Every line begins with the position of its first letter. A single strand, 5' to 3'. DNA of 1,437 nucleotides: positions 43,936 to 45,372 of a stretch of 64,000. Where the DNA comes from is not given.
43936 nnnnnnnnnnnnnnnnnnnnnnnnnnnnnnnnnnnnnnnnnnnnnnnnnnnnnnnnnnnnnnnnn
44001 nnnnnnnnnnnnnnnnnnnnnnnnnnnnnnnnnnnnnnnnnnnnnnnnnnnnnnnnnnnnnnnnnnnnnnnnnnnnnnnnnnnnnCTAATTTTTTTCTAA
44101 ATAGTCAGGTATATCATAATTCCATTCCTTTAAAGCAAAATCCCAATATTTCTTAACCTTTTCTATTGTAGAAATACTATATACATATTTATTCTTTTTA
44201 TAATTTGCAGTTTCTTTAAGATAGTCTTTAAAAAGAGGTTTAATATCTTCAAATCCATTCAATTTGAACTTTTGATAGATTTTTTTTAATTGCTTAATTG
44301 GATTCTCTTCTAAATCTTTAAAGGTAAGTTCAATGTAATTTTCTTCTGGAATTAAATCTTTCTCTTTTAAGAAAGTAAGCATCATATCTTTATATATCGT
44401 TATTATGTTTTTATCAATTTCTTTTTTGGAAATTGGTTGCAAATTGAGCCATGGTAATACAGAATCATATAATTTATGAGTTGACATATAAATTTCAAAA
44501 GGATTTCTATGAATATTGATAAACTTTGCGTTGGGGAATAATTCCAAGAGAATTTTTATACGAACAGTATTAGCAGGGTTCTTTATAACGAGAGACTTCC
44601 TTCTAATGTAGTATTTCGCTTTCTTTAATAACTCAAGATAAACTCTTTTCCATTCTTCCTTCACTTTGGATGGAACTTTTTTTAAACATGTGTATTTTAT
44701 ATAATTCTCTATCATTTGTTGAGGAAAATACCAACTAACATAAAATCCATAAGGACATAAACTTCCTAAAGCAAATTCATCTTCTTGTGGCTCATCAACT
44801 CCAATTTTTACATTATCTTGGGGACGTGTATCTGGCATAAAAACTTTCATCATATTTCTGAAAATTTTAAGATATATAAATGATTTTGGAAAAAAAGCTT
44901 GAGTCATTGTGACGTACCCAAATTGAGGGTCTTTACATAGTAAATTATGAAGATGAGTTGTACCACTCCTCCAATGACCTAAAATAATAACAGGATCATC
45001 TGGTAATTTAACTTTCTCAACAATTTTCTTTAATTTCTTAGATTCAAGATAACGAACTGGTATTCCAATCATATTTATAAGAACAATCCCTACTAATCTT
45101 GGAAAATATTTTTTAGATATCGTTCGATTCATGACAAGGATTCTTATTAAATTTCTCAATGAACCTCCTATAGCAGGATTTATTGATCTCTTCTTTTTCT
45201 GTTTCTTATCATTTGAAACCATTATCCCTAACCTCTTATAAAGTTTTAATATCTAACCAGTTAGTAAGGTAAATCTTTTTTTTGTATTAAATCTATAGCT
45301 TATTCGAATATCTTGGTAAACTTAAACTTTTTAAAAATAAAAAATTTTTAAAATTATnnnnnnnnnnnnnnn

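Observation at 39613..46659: Acylation + sulfation gene island: AT3 acyltransferase, membrane-HHxxxDG acyltransferase, PAPS-type sulfotransferase, ASST-like propeller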

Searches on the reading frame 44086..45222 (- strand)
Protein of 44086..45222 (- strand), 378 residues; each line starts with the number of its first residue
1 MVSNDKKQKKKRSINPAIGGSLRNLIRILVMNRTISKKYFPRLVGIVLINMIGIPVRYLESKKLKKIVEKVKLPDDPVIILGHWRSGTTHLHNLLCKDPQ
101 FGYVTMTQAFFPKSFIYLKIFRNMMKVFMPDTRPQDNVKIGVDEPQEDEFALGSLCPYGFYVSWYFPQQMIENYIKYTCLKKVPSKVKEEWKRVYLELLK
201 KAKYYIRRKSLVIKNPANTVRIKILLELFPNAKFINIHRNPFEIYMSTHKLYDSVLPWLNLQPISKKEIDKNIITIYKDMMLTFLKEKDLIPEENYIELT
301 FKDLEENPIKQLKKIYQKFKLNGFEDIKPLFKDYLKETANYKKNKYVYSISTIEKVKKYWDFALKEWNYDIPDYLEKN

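Call 3: search_protein_families(library=pfam, proteins=[window:44086-45222:-], max_evalue=0.1)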
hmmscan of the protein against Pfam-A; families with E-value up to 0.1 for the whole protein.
window:44086-45222:- (378 aa): 3 families
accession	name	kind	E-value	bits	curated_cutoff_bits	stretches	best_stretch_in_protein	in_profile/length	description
PF13469.12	Sulfotransfer_3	-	1.2e-28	101.3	27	1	77-325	1-215/216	Sulfotransferase family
PF17784.7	Sulfotransfer_4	-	4.8e-05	23.7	22.8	1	221-290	80-153/215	Sulfotransferase domain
PF00685.33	Sulfotransfer_1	-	0.00012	22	22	1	75-322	1-182/255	Sulfotransferase domain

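Call 4: search_protein_families(library=ncbifam, proteins=[window:44086-45222:-], max_evalue=0.1)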
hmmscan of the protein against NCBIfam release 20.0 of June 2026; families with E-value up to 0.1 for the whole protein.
window:44086-45222:- (378 aa): 0 families

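Call 13: list_cluster_members(proteins=[P0001, window:44086-45222:-, window:45358-46659:+, window:39613-41142:-, window:50254-51867:+])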
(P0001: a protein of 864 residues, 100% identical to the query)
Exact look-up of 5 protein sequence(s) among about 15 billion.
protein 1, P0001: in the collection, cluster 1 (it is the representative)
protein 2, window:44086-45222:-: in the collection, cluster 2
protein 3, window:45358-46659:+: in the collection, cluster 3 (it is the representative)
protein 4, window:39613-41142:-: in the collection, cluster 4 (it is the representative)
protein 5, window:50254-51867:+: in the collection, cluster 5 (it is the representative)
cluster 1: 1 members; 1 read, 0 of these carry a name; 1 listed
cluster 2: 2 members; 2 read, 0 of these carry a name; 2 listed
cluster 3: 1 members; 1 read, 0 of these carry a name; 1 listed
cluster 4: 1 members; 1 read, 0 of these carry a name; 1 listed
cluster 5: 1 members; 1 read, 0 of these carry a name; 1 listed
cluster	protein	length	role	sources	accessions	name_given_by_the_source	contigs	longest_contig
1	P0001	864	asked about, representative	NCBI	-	-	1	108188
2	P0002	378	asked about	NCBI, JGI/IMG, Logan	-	-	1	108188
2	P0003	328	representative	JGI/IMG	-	-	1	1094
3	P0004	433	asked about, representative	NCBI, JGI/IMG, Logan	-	-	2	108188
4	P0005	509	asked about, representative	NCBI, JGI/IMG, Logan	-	-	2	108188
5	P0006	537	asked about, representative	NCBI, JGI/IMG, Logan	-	-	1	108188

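Call 15: find_homologous_proteins(query=window:44086-45222:-)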
Query window:44086-45222:- (378 aa): 4138 proteins with E <= 0.001 among 8000 candidates; the best 120 are listed.
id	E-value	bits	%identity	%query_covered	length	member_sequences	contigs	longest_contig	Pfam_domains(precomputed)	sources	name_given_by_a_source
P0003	2.9e-217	739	100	87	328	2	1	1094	PF13469.13,PF00685.34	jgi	-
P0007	1.2e-119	418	50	95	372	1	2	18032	PF13469.13,PF00685.34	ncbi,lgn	ncbi:MAG: sulfotransferase [Candidatus Lokiarchaeota archaeon]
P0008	1.8e-116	407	50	96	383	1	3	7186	PF13469.13,PF17784.8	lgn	-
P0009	1.1e-115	405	49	96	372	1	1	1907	PF13469.13,PF17784.8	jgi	-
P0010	1.1e-115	405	51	97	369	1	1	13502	PF13469.13,PF00685.34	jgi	-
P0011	1.0e-114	401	48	96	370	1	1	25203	PF13469.13,PF00685.34,PF17784.8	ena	-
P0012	2.7e-114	400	50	95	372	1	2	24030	PF13469.13,PF00685.34,PF17784.8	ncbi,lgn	ncbi:MAG: sulfotransferase [Candidatus Hodarchaeota archaeon]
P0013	1.4e-113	398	51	96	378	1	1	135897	PF13469.13,PF00685.34,PF17784.8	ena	-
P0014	3.1e-113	397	48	96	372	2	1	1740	PF13469.13,PF17784.8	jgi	-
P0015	1.0e-112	395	47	97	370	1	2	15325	PF13469.13,PF00685.34,PF17784.8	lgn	-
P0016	1.0e-112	395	47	96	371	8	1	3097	PF13469.13,PF00685.34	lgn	-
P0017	1.6e-112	394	47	96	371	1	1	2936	PF13469.13,PF00685.34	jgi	jgi:hypothetical protein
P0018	2.0e-112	394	50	92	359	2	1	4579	PF13469.13,PF00685.34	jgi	jgi:hypothetical protein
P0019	2.2e-112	394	46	96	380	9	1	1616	PF13469.13,PF17784.8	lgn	-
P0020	7.8e-112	392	47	99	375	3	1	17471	PF13469.13,PF00685.34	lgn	-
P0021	2.0e-111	391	46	97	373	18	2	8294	PF13469.13,PF00685.34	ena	-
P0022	4.9e-111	389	48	95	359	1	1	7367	PF13469.13,PF00685.34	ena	-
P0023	5.7e-111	389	47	96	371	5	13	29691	PF13469.13,PF00685.34,PF17784.8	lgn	-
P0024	1.0e-110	388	46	96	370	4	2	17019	PF13469.13,PF00685.34,PF17784.8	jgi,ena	-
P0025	1.2e-110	388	46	96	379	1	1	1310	PF13469.13,PF17784.8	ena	-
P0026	2.0e-110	387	46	96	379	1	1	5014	PF13469.13,PF17784.8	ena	-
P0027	2.1e-110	387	47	97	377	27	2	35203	PF13469.13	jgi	-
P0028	2.7e-110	387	49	96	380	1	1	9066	PF13469.13,PF17784.8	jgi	jgi:hypothetical protein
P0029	3.3e-110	387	49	95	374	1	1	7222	PF13469.13,PF00685.34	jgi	jgi:hypothetical protein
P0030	3.3e-110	387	46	96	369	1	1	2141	PF13469.13,PF00685.34,PF17784.8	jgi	jgi:hypothetical protein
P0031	4.2e-110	386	46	97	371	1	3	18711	PF13469.13,PF00685.34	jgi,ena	-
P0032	4.6e-110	386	47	95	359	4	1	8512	PF13469.13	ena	-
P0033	4.8e-110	386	48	96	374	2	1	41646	PF13469.13,PF17784.8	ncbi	ncbi:MAG: sulfotransferase [Promethearchaeota archaeon]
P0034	5.1e-110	386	48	95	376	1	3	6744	PF13469.13,PF00685.34,PF17784.8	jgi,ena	-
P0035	6.5e-109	382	47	97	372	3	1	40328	PF13469.13,PF17784.8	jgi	jgi:hypothetical protein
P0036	7.0e-108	379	45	96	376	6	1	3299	PF13469.13,PF00685.34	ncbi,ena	-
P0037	7.3e-108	379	48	95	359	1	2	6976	PF13469.13,PF00685.34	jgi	jgi:hypothetical protein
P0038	7.9e-108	379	45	96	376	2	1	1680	PF13469.13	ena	-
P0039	8.3e-108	379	45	96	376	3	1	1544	PF13469.13,PF00685.34,PF17784.8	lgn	-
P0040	1.3e-107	378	45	96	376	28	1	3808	PF13469.13,PF17784.8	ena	-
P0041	1.6e-107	378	48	95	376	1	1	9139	PF13469.13,PF00685.34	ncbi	ncbi:MAG: sulfotransferase family protein [Promethearchaeota archaeon]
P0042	2.3e-107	377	50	88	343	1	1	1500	PF13469.13,PF00685.34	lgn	-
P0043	4.2e-107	376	48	95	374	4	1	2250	PF13469.13,PF00685.34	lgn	-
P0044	5.7e-107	376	47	92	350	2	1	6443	PF13469.13,PF17784.8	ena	-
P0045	7.3e-107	376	47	98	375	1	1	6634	PF13469.13,PF00685.34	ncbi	ncbi:MAG: sulfotransferase [Promethearchaeota archaeon]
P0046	8.9e-107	375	52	88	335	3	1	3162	PF13469.13,PF00685.34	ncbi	ncbi:MAG: sulfotransferase, partial [Promethearchaeota archaeon]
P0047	9.1e-107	375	46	95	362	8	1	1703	PF13469.13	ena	-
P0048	9.5e-107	375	47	96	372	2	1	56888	PF13469.13,PF00685.34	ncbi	ncbi:MAG: sulfotransferase [Promethearchaeota archaeon]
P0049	9.6e-107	375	47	95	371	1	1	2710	PF13469.13,PF00685.34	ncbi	ncbi:MAG: sulfotransferase [Promethearchaeota archaeon]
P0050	1.2e-106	375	46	98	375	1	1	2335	PF13469.13,PF00685.34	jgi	jgi:hypothetical protein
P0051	1.3e-106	375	47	95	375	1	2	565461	PF13469.13,PF00685.34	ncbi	ncbi:MAG: sulfotransferase [Promethearchaeota archaeon]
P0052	4.1e-106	373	49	95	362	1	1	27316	PF13469.13,PF00685.34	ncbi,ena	-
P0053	7.0e-106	372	51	88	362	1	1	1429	PF13469.13,PF00685.34,PF17784.8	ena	-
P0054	2.0e-105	371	46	95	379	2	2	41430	PF13469.13,PF00685.34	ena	-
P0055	4.8e-105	370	47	95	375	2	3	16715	PF13469.13,PF00685.34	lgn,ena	-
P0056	5.7e-105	369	47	95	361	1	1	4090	PF13469.13,PF00685.34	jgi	jgi:hypothetical protein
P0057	9.8e-105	369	46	98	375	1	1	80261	PF13469.13,PF00685.34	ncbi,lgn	ncbi:MAG: sulfotransferase [Promethearchaeota archaeon]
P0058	4.5e-104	366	45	94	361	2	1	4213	PF13469.13,PF17784.8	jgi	jgi:hypothetical protein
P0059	5.2e-104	366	46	98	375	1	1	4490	PF13469.13,PF00685.34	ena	-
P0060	7.9e-104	366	45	98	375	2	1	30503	PF13469.13,PF00685.34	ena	-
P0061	1.1e-103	365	49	90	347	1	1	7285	PF13469.13,PF00685.34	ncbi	ncbi:MAG: sulfotransferase family protein [Promethearchaeota archaeon]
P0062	1.4e-103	365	45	97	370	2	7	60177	PF13469.13,PF00685.34,PF17784.8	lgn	-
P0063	5.8e-103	363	44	98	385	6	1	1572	PF13469.13,PF00685.34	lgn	-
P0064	3.0e-102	360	44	94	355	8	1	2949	PF13469.13,PF00685.34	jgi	-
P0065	3.1e-102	360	46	95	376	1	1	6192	PF13469.13,PF00685.34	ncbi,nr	ncbi:MAG: sulfotransferase [Candidatus Lokiarchaeota archaeon]|nr:sulfotransferase [Candidatus Lokia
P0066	3.3e-102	360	44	96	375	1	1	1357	PF13469.13,PF00685.34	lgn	-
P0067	4.4e-102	360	49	88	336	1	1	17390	PF13469.13,PF00685.34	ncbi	-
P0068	1.0e-101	359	45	93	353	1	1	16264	PF13469.13,PF00685.34,PF17784.8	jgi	jgi:hypothetical protein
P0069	1.4e-101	358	47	95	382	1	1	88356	PF13469.13,PF00685.34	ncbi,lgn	-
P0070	3.5e-101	357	48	90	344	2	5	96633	PF13469.13,PF00685.34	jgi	jgi:hypothetical protein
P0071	3.9e-101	357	48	88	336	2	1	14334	PF13469.13,PF00685.34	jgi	-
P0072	5.3e-101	356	47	95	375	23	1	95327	PF13469.13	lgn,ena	-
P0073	6.5e-100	353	46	96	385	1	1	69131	PF13469.13,PF00685.34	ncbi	ncbi:MAG: sulfotransferase [Promethearchaeota archaeon]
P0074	9.4e-100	352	46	95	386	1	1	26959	PF13469.13,PF00685.34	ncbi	ncbi:MAG: sulfotransferase [Candidatus Hermodarchaeota archaeon]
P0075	1.0e-99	352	44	95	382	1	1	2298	PF13469.13,PF00685.34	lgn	-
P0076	1.2e-99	352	47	88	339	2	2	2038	PF13469.13,PF00685.34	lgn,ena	-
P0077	4.3e-99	350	51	85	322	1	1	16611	PF13469.13,PF00685.34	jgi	jgi:hypothetical protein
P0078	5.5e-99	350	41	95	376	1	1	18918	PF13469.13,PF00685.34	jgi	jgi:omega-hydroxy-beta-dihydromenaquinone-9 sulfotransferase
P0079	9.4e-99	349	42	95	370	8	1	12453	PF13469.13,PF00685.34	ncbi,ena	-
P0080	1.0e-98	349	44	97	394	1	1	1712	PF13469.13,PF00685.34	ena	-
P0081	1.2e-98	349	43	96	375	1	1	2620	PF13469.13,PF00685.34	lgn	-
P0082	1.2e-98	349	44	98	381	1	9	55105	PF13469.13,PF00685.34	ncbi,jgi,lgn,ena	jgi:hypothetical protein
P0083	7.8e-98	346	43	96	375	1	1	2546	PF13469.13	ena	-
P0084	8.0e-98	346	44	95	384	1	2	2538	PF13469.13,PF00685.34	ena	-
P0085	8.4e-98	346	45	98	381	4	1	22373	PF13469.13,PF00685.34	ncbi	-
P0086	1.2e-97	345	44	98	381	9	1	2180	PF13469.13,PF00685.34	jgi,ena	jgi:hypothetical protein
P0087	2.4e-97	344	42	96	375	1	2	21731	PF13469.13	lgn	-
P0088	2.8e-97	344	43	96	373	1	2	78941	PF13469.13,PF00685.34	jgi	-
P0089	4.5e-97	343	45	98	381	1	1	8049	PF13469.13,PF00685.34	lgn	-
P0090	4.8e-97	343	44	97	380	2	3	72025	PF13469.13,PF00685.34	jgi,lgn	jgi:hypothetical protein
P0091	1.5e-96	342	44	99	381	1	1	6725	PF13469.13,PF00685.34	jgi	jgi:hypothetical protein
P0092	2.7e-96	341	45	97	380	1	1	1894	PF13469.13,PF00685.34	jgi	jgi:omega-hydroxy-beta-dihydromenaquinone-9 sulfotransferase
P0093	2.7e-96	341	43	96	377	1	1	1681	PF13469.13,PF00685.34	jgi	-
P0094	4.3e-96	340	44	99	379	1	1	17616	PF13469.13,PF00685.34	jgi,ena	-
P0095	4.4e-96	340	45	96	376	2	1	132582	PF13469.13,PF00685.34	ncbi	-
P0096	4.7e-96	340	43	95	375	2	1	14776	PF13469.13,PF00685.34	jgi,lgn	-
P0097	7.4e-96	339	45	96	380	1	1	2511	PF13469.13,PF00685.34,PF17784.8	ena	-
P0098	9.9e-96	339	42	98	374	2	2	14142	PF13469.13,PF00685.34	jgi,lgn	-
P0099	1.1e-95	339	44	99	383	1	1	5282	PF13469.13,PF00685.34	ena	-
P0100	1.8e-95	338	42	95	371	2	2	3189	PF13469.13,PF00685.34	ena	-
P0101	2.4e-95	338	48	87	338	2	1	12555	PF13469.13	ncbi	ncbi:MAG: sulfotransferase family protein, partial [Promethearchaeota archaeon]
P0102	3.4e-95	337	45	96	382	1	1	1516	PF13469.13,PF00685.34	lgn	-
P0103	3.6e-95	337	40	97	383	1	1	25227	PF13469.13,PF00685.34,PF17784.8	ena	-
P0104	3.7e-95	337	42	96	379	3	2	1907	PF13469.13,PF00685.34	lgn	-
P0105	5.5e-95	337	42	96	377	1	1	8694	PF13469.13,PF00685.34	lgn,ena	-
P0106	8.8e-95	336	43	96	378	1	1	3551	PF13469.13,PF00685.34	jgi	jgi:hypothetical protein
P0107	1.1e-94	336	43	98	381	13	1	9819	PF13469.13,PF00685.34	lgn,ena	-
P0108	1.4e-94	335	44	98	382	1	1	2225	PF13469.13,PF00685.34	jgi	-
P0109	1.6e-94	335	42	98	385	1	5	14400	PF13469.13,PF17784.8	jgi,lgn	jgi:hypothetical protein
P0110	1.8e-94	335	44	99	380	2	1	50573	PF13469.13,PF00685.34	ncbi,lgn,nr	ncbi:MAG: sulfotransferase [Bacteroidales bacterium]|nr:sulfotransferase [Bacteroidales bacterium]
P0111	2.1e-94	335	43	96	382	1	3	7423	PF13469.13,PF00685.34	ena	-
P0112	2.2e-94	335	44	99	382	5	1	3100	PF13469.13,PF00685.34,PF17784.8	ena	-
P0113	2.9e-94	334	42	98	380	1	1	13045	PF13469.13,PF00685.34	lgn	-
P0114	4.4e-94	334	41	96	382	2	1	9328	PF13469.13,PF00685.34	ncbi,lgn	ncbi:MAG: sulfotransferase [Anaerolineales bacterium]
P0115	4.5e-94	334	44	92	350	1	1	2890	PF13469.13,PF00685.34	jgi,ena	-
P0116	4.5e-94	334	44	98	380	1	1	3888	PF13469.13,PF00685.34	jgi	-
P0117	4.6e-94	333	43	99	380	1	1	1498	PF13469.13,PF00685.34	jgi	jgi:hypothetical protein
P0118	5.6e-94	333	43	92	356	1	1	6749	PF13469.13,PF00685.34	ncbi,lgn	-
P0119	7.6e-94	333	42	98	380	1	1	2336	PF13469.13,PF00685.34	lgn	-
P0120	7.7e-94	333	44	96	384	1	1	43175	PF13469.13,PF00685.34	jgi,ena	-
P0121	1.1e-93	332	42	96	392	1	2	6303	PF13469.13,PF00685.34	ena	-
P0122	1.3e-93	332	45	96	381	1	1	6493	PF13469.13,PF00685.34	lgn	-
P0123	1.8e-93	332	41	95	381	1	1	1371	PF13469.13,PF00685.34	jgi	-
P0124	2.4e-93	331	42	98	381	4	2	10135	PF13469.13,PF00685.34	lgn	-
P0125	2.6e-93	331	41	95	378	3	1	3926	PF13469.13,PF00685.34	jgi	jgi:hypothetical protein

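Call 17: find_encoding_contigs(protein=P0007, flank=8000, max_places=3)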
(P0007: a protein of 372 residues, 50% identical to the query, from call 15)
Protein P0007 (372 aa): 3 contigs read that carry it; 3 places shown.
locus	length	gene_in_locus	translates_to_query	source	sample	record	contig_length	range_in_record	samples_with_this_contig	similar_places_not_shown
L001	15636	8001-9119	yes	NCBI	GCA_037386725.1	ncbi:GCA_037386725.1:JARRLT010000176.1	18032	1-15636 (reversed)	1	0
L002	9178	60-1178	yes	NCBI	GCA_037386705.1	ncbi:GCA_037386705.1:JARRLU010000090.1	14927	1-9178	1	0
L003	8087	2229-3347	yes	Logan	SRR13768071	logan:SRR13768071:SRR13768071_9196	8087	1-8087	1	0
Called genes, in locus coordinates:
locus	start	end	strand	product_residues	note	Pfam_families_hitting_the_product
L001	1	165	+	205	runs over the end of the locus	-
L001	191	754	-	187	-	PF13187:Fer4_9 (faint), PF13484:Fer4_16 (faint), PF14697:Fer4_21 (faint), PF13247:Fer4_11, PF12838:Fer4_7 (weak), PF25160:LdpA_Fe-S-bd (weak), PF00037:Fer4 (weak), PF12837:Fer4_6 (weak), +2 more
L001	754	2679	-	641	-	PF02730:AFOR_N, PF01314:AFOR_C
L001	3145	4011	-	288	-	PF04422:FrhB_FdhB_N, PF04432:FrhB_FdhB_C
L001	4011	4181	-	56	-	-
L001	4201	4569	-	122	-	PF02662:FlpD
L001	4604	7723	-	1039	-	PF13738:Pyr_redox_3, PF07992:Pyr_redox_2, PF13450:NAD_binding_8, PF00037:Fer4, PF12837:Fer4_6, PF12838:Fer4_7, PF13187:Fer4_9, PF13237:Fer4_10, +16 more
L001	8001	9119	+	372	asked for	PF00685:Sulfotransfer_1, PF13469:Sulfotransfer_3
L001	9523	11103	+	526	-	PF04851:ResIII, PF00176:SNF2-rel_dom, PF00270:DEAD (weak)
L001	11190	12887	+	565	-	PF00271:Helicase_C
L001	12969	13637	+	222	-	PF14464:Prok-JAB (weak)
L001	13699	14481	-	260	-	-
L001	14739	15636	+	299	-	PF04055:Radical_SAM (faint)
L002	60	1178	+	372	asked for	PF00685:Sulfotransfer_1, PF13469:Sulfotransfer_3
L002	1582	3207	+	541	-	PF04851:ResIII, PF00270:DEAD (weak), PF00176:SNF2-rel_dom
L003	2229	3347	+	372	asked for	PF00685:Sulfotransfer_1, PF13469:Sulfotransfer_3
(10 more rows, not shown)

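Call 18: find_encoding_contigs(protein=P0013, flank=8000, max_places=2)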
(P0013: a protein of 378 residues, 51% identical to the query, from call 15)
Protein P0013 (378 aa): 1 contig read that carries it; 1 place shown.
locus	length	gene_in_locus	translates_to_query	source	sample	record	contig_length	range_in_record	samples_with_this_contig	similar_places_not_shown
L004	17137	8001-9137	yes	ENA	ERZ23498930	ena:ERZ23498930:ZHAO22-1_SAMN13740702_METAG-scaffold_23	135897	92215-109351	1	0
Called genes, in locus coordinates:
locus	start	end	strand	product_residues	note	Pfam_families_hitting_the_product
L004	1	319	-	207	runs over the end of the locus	PF03876:SHS2_Rpb7-N (weak), PF00575:S1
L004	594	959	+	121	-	PF03259:Robl_LC7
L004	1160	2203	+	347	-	-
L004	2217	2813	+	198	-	-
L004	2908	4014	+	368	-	PF02073:Peptidase_M29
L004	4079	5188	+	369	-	PF02073:Peptidase_M29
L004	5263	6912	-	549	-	-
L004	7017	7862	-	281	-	PF00106:adh_short, PF08659:KR, PF01370:Epimerase (weak), PF13561:adh_short_C2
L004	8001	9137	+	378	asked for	PF00685:Sulfotransfer_1 (faint), PF13469:Sulfotransfer_3, PF17784:Sulfotransfer_4 (faint)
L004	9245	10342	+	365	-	-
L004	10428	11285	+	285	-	PF00702:Hydrolase, PF13344:Hydrolase_6, PF13419:HAD_2 (faint), PF13242:Hydrolase_like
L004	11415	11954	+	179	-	-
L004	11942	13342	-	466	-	PF01546:Peptidase_M20, PF07687:M20_dimer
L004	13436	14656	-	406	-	PF00025:Arf, PF00071:Ras, PF01926:MMR_HSR1 (faint), PF04670:Gtr1_RagA, PF08477:Roc, PF09439:SRPRB (weak)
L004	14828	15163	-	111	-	-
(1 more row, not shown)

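Call 19: find_encoding_contigs(protein=P0051, flank=8000, max_places=2)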
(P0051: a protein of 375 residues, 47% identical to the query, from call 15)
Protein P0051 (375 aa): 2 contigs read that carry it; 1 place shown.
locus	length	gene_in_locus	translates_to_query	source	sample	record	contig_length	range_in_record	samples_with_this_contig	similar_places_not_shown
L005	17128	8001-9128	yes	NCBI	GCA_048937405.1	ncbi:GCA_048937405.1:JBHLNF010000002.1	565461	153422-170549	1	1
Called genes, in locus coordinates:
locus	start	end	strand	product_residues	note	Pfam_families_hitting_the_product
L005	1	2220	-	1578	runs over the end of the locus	-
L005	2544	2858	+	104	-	-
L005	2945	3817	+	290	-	-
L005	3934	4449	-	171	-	PF19620:DUF6125 (weak)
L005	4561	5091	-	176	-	PF14196:ATC_hydrolase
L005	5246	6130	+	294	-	PF01978:TrmB, PF24217:DUF7436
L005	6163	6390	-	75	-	PF01206:TusA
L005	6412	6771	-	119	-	PF02635:DsrE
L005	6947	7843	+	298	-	PF00126:HTH_1, PF03466:LysR_substrate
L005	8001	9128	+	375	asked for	PF00685:Sulfotransfer_1 (weak), PF13469:Sulfotransfer_3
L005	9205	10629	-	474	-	-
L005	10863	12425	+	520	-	PF00370:FGGY_N, PF02782:FGGY_C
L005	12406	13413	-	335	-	-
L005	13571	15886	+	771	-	PF00270:DEAD, PF04851:ResIII (weak), PF00271:Helicase_C, PF22982:WHD_HRQ1 (weak), PF09369:MZB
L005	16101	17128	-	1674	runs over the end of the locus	PF00801:PKD (weak), PF18911:PKD_4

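Call 22: search_solved_structures(query=window:44086-45222:-, max_evalue=0.01, show_alignments=1)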
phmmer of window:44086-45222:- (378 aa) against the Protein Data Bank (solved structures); distinct sequences matched with E-value up to 0.01: 2.
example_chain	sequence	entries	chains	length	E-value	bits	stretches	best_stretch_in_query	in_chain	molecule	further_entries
2z6v_A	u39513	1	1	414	4.5e-06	29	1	190-317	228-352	Putative uncharacterized protein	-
2zq5_A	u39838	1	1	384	6.4e-05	25.2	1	58-350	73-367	Putative uncharacterized protein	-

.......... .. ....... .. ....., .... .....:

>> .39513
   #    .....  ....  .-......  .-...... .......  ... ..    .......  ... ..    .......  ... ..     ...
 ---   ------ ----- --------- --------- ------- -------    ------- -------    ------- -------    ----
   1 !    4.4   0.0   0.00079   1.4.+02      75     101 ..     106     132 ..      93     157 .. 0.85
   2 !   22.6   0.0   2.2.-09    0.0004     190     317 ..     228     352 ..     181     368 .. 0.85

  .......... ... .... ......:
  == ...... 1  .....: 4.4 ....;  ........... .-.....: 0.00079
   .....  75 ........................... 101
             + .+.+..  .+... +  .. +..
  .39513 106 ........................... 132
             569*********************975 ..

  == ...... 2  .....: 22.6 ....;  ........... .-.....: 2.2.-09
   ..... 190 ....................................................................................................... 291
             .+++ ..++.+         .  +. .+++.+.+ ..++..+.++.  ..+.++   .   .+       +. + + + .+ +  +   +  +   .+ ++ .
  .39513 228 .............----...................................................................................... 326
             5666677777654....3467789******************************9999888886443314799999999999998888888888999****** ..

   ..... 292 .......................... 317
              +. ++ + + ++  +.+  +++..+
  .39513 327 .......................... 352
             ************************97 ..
